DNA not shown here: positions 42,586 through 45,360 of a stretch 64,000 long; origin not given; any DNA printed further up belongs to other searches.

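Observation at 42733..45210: Single ORF fusing an arginase/formiminoglutamase-family domain to a histidine-ammonia-lyase-family domain with a degenerate MIO motif and a 21-bp x7 coding repeat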

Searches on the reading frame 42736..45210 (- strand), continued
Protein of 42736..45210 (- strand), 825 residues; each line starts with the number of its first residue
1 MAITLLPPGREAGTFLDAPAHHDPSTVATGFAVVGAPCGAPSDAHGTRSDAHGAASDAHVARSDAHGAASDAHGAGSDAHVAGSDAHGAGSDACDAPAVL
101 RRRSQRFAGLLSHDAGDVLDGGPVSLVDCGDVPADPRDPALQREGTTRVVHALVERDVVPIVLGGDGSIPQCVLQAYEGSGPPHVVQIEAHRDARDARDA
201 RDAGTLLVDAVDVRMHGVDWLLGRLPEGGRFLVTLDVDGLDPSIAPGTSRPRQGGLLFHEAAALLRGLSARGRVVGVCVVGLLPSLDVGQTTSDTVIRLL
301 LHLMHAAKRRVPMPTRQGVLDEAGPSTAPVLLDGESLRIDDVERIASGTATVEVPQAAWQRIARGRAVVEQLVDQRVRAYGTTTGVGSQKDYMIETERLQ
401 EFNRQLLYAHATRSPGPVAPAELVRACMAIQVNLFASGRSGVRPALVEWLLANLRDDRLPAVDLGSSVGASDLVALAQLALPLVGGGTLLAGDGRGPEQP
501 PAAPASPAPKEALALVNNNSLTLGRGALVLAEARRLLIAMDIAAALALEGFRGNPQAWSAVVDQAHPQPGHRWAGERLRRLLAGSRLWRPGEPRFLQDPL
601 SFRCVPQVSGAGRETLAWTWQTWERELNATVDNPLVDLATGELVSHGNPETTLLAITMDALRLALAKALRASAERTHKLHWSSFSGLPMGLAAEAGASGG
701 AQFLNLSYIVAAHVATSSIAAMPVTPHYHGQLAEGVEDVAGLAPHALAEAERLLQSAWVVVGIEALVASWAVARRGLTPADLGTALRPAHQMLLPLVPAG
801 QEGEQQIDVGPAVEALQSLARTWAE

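Call 44: find_related_loci(query=A1, collection=genome_contigs, flank=6000)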
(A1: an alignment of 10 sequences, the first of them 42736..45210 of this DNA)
Query A1 (825 aa) in genome_contigs; peptide patterns used: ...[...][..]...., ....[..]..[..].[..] (x = any residue, [..] = any of these).
600 stretches matched a pattern (row limit reached: there are more); 556 encode a relative of the query (tblastn E <= 1e-3); the best 80 are kept; 80 distinct loci.
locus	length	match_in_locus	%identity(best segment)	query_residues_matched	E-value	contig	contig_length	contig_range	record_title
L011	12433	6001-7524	50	302-817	2e-139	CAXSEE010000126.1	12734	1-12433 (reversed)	MAG: uncultured Acetobacteraceae bacterium isolate private_VT15_metawrap_bin.1 genome assembly, contig: private_VT15_met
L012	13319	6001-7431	52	337-818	5e-137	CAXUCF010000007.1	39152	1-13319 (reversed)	MAG TPA_asm: uncultured Lichenihabitans sp. isolate public_SRR14722163_metawrap_bin.2 genome assembly, contig: public_SR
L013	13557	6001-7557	48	290-818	7e-137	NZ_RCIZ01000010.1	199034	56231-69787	Mesorhizobium sp. YM1C-6-2 YM1C_Scf_10, whole genome shotgun sequence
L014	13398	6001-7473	49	325-818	3e-136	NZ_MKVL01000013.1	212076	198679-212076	MAG: Mesorhizobium sp. 65-26 SCNpilot_cont_1000_bf_scaffold_263, whole genome shotgun sequence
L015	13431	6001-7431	50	324-814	5e-136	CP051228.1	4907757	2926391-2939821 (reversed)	MAG: Mesoflavibacter sp. isolate ih5 chromosome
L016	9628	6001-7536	48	295-818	1e-135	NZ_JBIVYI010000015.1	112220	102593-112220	Rhizobium sp. NPDC090279 NPDC090279_168_C1.ctg-0015, whole genome shotgun sequence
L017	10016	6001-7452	52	330-818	6e-134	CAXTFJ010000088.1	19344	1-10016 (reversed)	MAG TPA_asm: uncultured Lichenihabitans sp. isolate private_T1916_metawrap_bin.13 genome assembly, contig: private_T1916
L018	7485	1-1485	50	322-821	1e-133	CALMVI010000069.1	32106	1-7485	MAG TPA_asm: uncultured Acetobacteraceae bacterium isolate SRR13685123_bin.3_CONCOCT_v1.1_MAG genome assembly, contig: N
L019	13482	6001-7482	54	321-819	3e-133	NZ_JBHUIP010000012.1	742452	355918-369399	Lacibacterium aquatile strain KCTC 32017 platanus_K_21_77_12, whole genome shotgun sequence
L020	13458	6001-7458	50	329-818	5e-133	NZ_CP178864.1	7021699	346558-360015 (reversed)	Labrys okinawensis strain DSM 18385 chromosome, complete genome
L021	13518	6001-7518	49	308-818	1e-132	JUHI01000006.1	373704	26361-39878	Rhizobium tropici strain PTD1 EX06DRAFT_scaffold00006.6_C, whole genome shotgun sequence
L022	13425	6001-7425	50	327-814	2e-131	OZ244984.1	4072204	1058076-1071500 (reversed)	MAG: Alphaproteobacteria bacterium isolate 9a5624f5-a025-4a89-bde3-c545e18644cc genome assembly, chromosome: 1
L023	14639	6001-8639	48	289-819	1e-129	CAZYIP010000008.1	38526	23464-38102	MAG TPA_asm: uncultured Salinisphaerales bacterium isolate SRP187154_co1_78 genome assembly, contig: NODE_875_length_385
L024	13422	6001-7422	51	330-808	6e-129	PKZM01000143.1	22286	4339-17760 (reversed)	MAG: Acetobacteraceae bacterium isolate bog_908 73.20111000_S3S.15_contig_5355, whole genome shotgun sequence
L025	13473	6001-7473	55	327-823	3e-128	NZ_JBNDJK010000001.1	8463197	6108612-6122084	Inquilinus ginsengisoli strain V4I1 Ga0505336_01, whole genome shotgun sequence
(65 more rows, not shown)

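Call 70: search_protein_representatives(protein=window:42736-45210:-)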
Query: 825 residues. Proteins with E-value up to 0.001 (for the whole library): 8586; up to 1e-10: 3623; up to 1e-30: 815. The best 150 are listed.
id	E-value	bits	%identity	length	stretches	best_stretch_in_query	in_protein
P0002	0.0e+00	1316.4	84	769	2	84-825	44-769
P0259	4.1e-138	478.4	53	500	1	330-818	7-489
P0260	8.9e-134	464.1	50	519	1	324-816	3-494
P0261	1.2e-124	433.9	49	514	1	324-817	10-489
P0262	1.7e-121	423.4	54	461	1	331-816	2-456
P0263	9.3e-120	417.7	47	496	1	328-816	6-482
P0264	1.1e-112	394.3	43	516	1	327-815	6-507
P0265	1.1e-110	387.7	45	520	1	329-820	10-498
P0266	1.2e-104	367.7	44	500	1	352-817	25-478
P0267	1.1e-102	361.2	58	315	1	517-820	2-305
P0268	4.5e-100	352.6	44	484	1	331-818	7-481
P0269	1.7e-99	350.7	43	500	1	329-815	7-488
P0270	4.1e-98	346.1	42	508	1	327-818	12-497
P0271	2.4e-93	330.3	41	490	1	327-821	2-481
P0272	9.6e-92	325.0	44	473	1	331-817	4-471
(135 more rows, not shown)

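Call 74: predict_structure(alignment_id=A5)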
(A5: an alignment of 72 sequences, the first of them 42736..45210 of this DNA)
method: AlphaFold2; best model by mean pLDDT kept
length: 825 residues; sequences in the alignment: 72
mean_pLDDT: 84.0   pTM: 0.67
mean pLDDT of the five models: 84.0, 83.8, 83.6, 83.6, 82.1
residues with pLDDT >= 90: 488; 70-90: 199; 50-70: 60; < 50: 78
segments of 3 or more residues with pLDDT < 50: 42-89, 112-122, 311-324
pLDDT, mean of each block of 10 residues (from residue 1): 79 89 88 86 39 33 32 33 38 90 87 44 78 82 91 94 91 89 89 58 78 89 91 95 92 88 91 95 93 96 81 38 60 94 94 96 97 93 89 93 93 89 97 97 96 92 77 91 87 54 78 92 96 97 97 91 84 91 93 87 94 95 93 91 85 93 98 96 89 70 84 96 77 53 89 97 97 93 94 89 84 94 82
secondary structure, 60 per line:
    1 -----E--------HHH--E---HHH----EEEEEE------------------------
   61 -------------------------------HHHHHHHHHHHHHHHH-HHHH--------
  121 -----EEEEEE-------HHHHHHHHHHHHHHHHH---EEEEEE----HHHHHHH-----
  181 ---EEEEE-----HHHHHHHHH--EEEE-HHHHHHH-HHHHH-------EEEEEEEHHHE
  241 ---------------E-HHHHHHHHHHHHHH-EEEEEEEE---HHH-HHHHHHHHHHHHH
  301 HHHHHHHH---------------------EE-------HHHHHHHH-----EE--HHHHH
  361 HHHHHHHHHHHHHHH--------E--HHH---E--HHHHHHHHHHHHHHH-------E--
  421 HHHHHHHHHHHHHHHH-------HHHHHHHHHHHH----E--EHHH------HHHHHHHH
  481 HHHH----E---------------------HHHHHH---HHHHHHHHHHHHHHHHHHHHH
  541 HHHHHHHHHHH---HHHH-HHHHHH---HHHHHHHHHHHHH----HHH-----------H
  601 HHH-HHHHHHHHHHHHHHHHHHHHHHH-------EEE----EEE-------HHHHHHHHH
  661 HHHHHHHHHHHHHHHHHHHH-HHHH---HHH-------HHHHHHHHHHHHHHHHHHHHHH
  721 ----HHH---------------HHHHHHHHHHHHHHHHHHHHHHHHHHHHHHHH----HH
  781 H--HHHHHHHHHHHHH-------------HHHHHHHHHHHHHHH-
elements in order (helices of 4 or more, strands of 3 or more residues): E31-36 H92-107 H109-112 E126-131 H139-155 E159-164 H169-175 E184-188 H194-202 E205-208 H210-216 H218-222 E230-236 H258-271 E273-280 H288-308 H339-346 H356-375 H396-410 H421-436 H444-455 H473-484 H511-516 H520-551 H555-558 H560-565 H569-581 H600-603 H605-627 E635-637 E642-644 H652-680 H682-685 H699-720 H743-774 H784-796 H810-824

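Call 76: fold_search(model_id=the predicted structure, library=pdb)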
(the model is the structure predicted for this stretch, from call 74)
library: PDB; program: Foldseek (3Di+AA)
matches with E <= 10: 796; with E <= 0.001: 284
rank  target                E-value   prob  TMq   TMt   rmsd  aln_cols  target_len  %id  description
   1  6s7j_C                1.4e-28  1.00  0.54  0.87   3.2       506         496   25  Native crystal structure of ergothioneine degrading enzyme Ergothionase from Treponema denticola (released 2019-07-17)
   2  6s7j_A                5.4e-28  1.00  0.54  0.88   3.4       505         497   26  Native crystal structure of ergothioneine degrading enzyme Ergothionase from Treponema denticola (released 2019-07-17)
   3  6s7j_F                1.1e-27  1.00  0.54  0.88   3.2       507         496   25  Native crystal structure of ergothioneine degrading enzyme Ergothionase from Treponema denticola (released 2019-07-17)
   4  2ohy_B                6.9e-26  1.00  0.53  0.82   3.9       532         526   27  X-ray Crystal Structure of Tyrosine Aminomutase from streptomyces globisporus (released 2007-06-12)
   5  1eb4                  1.1e-25  1.00  0.55  0.87   3.0       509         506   27  Histidine Ammonia-Lyase (HAL) Mutant F329A from Pseudomonas putida (released 2002-02-21)
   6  3kdz_A                1.8e-25  1.00  0.53  0.82   4.2       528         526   27  X-ray crystal structure of a tyrosine aminomutase mutant construct with bound ligand (released 2010-07-07)
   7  2ohy_A                1.9e-25  1.00  0.53  0.82   4.3       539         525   27  X-ray Crystal Structure of Tyrosine Aminomutase from streptomyces globisporus (released 2007-06-12)
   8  1gkj                  2.7e-25  1.00  0.55  0.87   3.0       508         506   27  Histidine Ammonia-Lyase (HAL) Mutant Y280F from Pseudomonas putida (released 2002-04-05)
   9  1b8f                  5.7e-25  1.00  0.55  0.88   2.9       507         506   27  Histidine ammonia-lyase (HAL) from Pseudomonas putida (released 1999-05-06)
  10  3kdy_A                6.3e-25  1.00  0.52  0.80   4.4       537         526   27  X-ray crystal structure of tyrosine aminomutase mutant construct (released 2010-07-07)
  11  1gk2_A                3.5e-24  1.00  0.54  0.85   3.4       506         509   27  Histidine Ammonia-Lyase (HAL) Mutant F329G from Pseudomonas putida (released 2002-02-21)
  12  1gk3                  3.8e-24  1.00  0.54  0.86   3.0       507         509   27  Histidine Ammonia-Lyase (HAL) Mutant D145A from Pseudomonas putida (released 2002-02-21)
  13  3czo_A                5.3e-24  1.00  0.55  0.82   3.4       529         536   22  Crystal Structure of Double Mutant Phenylalanine Ammonia-Lyase From Anabaena Variabilis (released 2008-05-20)
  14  6v6h_C                6.0e-24  1.00  0.52  0.83   3.1       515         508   25  Crystal structure of histidine ammonia-lyase from Trypanosoma cruzi (released 2020-06-10)
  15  9eq5_A                8.7e-24  1.00  0.53  0.84   3.6       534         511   26  CryoEM Structure of Phenylalanine Ammonia Lyase from Planctomyces brasiliencis (released 2024-08-07)
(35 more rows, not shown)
